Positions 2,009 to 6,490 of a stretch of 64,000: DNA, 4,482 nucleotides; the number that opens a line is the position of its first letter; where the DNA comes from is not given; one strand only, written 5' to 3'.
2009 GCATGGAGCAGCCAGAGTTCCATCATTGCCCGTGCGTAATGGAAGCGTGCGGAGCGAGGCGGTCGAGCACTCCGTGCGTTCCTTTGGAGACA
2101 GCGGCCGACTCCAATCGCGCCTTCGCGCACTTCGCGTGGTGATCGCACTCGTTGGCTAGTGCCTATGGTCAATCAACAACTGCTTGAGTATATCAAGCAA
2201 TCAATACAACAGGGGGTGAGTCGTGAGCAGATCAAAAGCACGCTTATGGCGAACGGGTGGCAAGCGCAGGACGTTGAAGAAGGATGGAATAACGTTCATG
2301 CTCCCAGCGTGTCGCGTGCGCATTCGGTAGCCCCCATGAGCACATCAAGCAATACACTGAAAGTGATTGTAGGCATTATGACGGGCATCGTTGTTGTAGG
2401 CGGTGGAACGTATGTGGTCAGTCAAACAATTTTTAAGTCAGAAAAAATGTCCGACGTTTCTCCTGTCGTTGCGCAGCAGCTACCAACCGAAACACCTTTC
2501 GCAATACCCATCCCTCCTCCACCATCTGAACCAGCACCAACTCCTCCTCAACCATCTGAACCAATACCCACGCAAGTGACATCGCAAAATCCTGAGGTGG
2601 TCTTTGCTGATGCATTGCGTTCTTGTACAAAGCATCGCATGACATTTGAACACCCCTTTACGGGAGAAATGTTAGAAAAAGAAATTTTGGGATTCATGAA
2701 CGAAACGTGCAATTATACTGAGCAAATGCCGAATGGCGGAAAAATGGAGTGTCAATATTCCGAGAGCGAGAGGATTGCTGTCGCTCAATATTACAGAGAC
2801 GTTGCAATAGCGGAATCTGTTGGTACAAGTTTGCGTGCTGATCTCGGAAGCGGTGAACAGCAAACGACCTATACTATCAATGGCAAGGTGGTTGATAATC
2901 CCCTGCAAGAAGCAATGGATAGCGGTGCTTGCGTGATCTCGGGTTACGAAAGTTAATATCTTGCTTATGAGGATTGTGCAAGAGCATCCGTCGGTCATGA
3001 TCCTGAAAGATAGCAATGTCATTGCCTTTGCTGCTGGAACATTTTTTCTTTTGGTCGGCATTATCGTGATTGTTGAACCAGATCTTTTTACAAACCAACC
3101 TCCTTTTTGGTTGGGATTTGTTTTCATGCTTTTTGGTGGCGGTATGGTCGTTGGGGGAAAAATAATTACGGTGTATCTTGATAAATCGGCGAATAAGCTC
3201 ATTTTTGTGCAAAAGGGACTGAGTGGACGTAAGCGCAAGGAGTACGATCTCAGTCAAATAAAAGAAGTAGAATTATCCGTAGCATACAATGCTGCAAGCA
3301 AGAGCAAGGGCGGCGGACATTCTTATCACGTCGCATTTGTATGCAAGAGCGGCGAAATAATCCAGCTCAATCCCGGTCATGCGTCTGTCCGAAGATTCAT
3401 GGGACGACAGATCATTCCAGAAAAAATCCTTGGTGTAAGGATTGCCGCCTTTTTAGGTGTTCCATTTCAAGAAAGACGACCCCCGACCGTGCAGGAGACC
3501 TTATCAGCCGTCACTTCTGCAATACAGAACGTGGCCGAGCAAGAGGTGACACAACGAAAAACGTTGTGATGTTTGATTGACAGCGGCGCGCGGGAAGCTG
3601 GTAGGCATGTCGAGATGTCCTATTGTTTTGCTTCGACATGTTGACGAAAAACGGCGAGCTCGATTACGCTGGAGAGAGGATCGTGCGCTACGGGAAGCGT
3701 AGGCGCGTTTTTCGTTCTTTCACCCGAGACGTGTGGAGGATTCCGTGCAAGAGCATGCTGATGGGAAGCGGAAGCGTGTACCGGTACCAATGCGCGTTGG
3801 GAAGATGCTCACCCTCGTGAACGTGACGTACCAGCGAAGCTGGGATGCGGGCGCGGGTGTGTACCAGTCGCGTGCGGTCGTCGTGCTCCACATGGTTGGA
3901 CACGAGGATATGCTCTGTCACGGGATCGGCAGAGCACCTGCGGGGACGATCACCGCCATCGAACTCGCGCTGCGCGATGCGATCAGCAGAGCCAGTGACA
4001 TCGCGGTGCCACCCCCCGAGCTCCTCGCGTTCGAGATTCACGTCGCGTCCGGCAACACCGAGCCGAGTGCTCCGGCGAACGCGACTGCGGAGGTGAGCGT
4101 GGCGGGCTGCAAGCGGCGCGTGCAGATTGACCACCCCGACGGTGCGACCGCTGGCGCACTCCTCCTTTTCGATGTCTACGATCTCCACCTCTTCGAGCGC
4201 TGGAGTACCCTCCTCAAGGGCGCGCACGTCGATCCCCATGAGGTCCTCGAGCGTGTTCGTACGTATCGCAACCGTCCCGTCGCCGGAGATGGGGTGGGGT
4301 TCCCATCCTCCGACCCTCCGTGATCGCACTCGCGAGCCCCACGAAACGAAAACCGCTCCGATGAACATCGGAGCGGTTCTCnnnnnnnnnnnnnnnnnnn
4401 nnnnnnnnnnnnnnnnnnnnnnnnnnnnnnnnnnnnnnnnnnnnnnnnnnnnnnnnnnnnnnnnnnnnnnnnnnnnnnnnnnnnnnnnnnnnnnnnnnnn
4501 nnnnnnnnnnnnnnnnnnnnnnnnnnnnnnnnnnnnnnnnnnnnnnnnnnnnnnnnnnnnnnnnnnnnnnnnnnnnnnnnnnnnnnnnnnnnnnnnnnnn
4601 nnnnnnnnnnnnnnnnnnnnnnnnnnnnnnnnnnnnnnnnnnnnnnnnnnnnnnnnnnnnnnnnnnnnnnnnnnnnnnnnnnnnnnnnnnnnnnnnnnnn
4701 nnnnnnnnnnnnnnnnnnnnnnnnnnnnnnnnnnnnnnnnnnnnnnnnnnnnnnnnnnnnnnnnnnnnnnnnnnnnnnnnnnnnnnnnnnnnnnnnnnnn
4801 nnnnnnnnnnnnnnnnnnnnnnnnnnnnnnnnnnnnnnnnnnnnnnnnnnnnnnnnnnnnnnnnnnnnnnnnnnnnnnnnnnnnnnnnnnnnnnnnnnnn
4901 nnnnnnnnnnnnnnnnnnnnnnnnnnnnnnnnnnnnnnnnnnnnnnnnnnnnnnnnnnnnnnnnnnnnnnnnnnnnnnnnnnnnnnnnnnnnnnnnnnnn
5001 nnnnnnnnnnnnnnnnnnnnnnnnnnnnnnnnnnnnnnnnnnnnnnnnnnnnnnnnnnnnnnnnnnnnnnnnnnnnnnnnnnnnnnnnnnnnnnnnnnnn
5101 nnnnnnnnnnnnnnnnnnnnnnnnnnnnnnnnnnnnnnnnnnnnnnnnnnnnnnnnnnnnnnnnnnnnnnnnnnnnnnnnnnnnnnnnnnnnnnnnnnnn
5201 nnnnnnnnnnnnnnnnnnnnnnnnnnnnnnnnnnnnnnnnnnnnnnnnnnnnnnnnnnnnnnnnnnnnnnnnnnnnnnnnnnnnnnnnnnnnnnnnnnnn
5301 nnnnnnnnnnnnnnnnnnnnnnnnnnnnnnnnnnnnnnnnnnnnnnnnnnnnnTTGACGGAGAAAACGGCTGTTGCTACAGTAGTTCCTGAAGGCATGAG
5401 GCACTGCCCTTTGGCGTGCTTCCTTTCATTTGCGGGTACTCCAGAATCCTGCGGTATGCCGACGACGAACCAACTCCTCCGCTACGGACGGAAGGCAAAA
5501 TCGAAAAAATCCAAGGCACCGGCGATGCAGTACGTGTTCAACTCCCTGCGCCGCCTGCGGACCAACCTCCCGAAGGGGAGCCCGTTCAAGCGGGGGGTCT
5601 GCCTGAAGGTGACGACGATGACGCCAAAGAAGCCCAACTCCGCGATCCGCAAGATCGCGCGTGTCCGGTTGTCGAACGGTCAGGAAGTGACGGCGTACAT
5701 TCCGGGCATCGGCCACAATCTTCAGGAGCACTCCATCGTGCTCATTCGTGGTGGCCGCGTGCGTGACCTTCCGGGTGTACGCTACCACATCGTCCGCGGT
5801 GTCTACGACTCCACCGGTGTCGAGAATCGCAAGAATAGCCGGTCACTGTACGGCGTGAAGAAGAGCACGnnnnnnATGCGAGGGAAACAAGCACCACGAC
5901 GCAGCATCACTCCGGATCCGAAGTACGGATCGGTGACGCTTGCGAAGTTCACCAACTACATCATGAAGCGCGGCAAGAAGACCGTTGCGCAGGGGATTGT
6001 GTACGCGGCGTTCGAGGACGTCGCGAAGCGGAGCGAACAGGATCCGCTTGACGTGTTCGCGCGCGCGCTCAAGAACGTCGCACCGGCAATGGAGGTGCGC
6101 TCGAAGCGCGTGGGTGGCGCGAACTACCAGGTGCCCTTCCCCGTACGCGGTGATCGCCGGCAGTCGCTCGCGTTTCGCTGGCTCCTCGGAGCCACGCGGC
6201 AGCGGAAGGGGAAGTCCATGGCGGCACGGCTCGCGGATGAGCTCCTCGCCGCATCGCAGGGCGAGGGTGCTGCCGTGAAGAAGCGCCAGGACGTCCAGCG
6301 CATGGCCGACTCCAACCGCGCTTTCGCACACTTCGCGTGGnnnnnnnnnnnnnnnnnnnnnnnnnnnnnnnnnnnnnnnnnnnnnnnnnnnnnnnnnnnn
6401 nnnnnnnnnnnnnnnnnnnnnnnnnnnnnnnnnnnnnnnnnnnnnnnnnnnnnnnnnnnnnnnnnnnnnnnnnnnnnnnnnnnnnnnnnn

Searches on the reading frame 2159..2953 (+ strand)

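Call 101: search_protein_families(library=pfam, proteins=[window:2159-2953:+], max_evalue=0.001)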
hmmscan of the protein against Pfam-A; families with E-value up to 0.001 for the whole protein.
window:2159-2953:+ (265 aa): 1 family
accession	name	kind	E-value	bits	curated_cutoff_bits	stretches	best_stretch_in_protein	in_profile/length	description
PF22852.1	SoxE_N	-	0.00017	21.8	27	1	62-96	3-37/48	Sulfocyanin, N-terminal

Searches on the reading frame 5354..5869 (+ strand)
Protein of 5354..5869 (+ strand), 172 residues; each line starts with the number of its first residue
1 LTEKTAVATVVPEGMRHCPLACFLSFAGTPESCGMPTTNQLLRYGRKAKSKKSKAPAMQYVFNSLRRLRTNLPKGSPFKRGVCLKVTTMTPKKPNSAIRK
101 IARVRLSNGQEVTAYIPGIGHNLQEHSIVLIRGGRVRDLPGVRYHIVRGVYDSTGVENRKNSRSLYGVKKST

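Call 101: search_protein_families(library=pfam, proteins=[window:5354-5869:+], max_evalue=0.001)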
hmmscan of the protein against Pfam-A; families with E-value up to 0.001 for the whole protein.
window:5354-5869:+ (172 aa): 1 family
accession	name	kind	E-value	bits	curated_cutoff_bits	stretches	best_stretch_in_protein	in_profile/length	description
PF00164.32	Ribosom_S12_S23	-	4.6e-36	123.3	22.3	1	71-165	6-104/110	Ribosomal protein S12/S23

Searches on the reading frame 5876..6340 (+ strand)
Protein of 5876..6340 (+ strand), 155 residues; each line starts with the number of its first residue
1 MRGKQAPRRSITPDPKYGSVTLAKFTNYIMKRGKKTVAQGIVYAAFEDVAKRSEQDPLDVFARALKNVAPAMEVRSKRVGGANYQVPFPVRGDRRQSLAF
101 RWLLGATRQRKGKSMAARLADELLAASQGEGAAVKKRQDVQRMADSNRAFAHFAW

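Call 101: search_protein_families(library=pfam, proteins=[window:5876-6340:+], max_evalue=0.001)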
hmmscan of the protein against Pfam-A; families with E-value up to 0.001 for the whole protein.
window:5876-6340:+ (155 aa): 1 family
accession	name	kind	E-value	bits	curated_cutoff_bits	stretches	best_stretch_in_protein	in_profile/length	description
PF00177.27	Ribosomal_S7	-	7.3e-59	198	24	1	2-148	2-148/148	Ribosomal protein S7p/S5e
